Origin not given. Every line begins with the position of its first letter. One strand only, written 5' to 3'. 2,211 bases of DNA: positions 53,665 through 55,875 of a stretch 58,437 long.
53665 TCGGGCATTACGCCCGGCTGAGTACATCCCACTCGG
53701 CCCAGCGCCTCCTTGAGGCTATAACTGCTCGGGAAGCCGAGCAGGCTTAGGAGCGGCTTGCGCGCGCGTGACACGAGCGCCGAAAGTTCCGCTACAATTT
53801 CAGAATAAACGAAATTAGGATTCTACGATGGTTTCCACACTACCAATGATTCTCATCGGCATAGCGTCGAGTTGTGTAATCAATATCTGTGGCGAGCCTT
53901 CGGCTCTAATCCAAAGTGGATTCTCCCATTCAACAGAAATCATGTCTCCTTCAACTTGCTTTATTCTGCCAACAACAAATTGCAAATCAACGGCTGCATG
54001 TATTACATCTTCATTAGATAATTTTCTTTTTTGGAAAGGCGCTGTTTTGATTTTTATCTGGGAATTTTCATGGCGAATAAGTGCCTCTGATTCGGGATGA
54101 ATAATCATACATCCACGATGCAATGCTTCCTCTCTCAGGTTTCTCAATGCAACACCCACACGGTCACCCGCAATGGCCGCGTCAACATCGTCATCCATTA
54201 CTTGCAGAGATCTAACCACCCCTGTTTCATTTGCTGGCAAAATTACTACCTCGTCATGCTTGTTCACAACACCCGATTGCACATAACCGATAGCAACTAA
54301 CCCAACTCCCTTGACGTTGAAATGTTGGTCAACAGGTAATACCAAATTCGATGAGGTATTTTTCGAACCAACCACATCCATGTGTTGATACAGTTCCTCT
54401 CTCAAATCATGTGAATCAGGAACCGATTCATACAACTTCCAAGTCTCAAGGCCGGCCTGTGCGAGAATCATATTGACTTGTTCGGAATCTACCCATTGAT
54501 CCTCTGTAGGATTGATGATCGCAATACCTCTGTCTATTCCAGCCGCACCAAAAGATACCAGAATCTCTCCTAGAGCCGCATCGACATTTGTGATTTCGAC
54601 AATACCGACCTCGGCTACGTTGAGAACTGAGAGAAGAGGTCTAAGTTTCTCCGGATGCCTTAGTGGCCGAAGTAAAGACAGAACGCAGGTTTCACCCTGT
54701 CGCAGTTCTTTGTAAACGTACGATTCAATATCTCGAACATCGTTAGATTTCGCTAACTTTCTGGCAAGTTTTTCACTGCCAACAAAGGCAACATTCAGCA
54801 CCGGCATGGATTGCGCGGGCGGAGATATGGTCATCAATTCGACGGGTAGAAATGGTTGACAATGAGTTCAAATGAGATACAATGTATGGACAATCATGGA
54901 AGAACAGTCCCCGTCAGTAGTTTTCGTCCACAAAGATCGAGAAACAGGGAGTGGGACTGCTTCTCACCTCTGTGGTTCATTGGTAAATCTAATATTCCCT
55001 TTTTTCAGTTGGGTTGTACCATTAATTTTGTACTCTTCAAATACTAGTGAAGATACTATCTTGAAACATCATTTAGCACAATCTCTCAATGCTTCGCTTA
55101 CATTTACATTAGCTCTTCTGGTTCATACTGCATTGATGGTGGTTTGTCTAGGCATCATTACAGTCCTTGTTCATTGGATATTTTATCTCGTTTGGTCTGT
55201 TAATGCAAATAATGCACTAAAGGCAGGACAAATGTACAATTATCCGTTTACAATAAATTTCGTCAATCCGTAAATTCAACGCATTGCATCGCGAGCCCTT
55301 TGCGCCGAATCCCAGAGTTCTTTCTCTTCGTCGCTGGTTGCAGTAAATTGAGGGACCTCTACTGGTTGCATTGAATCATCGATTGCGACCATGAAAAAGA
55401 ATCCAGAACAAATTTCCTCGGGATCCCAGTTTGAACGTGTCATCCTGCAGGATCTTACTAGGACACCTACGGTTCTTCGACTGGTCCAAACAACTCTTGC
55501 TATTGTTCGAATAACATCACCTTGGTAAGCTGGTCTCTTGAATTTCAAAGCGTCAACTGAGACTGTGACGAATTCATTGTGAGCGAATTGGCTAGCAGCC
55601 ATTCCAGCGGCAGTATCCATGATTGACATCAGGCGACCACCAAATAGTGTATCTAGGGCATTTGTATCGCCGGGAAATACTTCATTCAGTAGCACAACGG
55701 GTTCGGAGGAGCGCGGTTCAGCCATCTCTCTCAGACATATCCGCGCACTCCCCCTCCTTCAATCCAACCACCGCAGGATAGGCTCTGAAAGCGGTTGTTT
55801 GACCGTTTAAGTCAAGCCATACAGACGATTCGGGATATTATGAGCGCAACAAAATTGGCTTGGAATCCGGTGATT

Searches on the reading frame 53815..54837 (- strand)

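Call 4: search_protein_families(library=pfam, proteins=[window:53815-54837:-], max_evalue=1)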
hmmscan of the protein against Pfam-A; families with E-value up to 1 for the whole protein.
window:53815-54837:- (340 aa): 4 families
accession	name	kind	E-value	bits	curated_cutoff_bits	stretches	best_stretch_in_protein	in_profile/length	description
PF03144.31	GTP_EFTU_D2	-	2.6e-12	47.4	30.3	1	179-245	1-72/73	Elongation factor Tu domain 2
PF22042.2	EF-G_D2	-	0.0093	16.5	27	1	173-229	11-68/84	Elongation factor G domain 2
PF02273.21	Acyl_transf_2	-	0.013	15.3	20.3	1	110-149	203-242/294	Acyl transferase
PF14578.12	GTP_EFTU_D4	-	0.043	14.2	23.8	1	183-233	21-72/86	Elongation factor Tu domain 4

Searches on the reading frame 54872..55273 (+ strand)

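Call 4: search_protein_families(library=pfam, proteins=[window:54872-55273:+], max_evalue=1)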
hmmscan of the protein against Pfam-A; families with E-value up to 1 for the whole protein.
window:54872-55273:+ (133 aa): 4 families
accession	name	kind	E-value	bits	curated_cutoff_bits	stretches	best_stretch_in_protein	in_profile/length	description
PF09685.15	DUF4870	-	1.8e-19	70.1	25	1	30-131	7-107/107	Domain of unknown function (DUF4870)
PF15706.10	TMEM132_C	-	0.026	14.7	27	1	80-113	31-64/87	TMEM132 C-terminal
PF12084.13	DUF3561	-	0.075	13.6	25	1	19-64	11-56/107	Protein of unknown function (DUF3561)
PF20444.3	DUF6703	-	0.18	12.2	23.8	1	78-110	63-95/122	Family of unknown function (DUF6703)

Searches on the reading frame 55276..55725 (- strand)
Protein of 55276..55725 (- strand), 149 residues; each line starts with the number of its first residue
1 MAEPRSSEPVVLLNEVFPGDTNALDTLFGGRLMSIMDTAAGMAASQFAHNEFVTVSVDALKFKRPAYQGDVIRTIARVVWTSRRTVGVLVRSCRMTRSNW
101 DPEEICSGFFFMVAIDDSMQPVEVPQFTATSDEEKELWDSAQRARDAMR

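Call 4: search_protein_families(library=pfam, proteins=[window:55276-55725:-], max_evalue=1)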
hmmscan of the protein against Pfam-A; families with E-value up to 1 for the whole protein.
window:55276-55725:- (149 aa): 2 families
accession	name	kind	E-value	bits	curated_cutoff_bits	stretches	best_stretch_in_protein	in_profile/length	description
PF03061.28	4HBT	-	4.5e-14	53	20.6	1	26-90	3-68/79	Thioesterase superfamily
PF13279.12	4HBT_2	-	0.16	12.9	25.5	1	40-128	32-118/122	Thioesterase-like superfamily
